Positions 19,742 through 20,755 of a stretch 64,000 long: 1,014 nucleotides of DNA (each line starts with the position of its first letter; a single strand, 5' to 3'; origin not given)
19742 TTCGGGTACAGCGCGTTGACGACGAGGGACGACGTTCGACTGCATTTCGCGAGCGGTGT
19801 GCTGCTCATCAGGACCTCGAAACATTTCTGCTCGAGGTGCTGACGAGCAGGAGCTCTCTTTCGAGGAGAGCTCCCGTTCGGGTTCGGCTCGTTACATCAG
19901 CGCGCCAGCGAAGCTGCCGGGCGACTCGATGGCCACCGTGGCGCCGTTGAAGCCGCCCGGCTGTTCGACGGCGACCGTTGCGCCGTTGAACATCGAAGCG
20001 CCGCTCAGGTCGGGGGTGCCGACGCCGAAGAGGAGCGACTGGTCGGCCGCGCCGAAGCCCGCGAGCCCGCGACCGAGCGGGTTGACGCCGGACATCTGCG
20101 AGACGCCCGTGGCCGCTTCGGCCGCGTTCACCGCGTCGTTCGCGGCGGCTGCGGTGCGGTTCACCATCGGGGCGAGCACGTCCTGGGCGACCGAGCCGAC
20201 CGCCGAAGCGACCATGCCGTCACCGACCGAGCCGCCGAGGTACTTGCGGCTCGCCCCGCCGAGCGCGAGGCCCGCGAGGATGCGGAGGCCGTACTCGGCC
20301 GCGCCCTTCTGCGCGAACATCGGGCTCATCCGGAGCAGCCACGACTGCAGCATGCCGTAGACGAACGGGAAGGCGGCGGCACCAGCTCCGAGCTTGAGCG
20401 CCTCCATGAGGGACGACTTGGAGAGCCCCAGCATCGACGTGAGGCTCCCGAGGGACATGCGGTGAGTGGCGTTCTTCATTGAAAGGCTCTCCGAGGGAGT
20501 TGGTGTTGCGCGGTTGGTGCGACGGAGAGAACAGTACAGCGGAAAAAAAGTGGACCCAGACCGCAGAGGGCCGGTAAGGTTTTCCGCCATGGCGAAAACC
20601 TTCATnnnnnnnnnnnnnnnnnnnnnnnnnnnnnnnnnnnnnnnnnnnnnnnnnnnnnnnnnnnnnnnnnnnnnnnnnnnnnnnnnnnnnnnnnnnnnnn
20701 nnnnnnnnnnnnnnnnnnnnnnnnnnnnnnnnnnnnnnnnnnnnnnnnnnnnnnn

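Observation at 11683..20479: Candidate virion module of a large tailless internal-membrane virus-like element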

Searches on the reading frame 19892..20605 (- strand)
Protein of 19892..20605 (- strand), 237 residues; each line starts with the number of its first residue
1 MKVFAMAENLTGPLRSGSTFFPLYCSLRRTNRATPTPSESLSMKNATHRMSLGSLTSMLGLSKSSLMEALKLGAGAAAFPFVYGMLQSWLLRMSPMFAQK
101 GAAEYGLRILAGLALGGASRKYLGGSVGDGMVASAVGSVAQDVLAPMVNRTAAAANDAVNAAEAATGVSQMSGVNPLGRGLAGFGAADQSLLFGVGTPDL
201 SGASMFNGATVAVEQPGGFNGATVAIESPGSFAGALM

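Call 5: search_protein_families(library=phrogs, max_evalue=0.01, proteins=[window:19892-20605:-])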
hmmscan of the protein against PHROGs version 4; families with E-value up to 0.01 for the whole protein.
window:19892-20605:- (237 aa): 0 families

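Call 7: search_protein_families(library=pfam, max_evalue=0.01, proteins=[window:19892-20605:-])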
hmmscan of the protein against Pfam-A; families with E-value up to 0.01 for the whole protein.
window:19892-20605:- (237 aa): 0 families
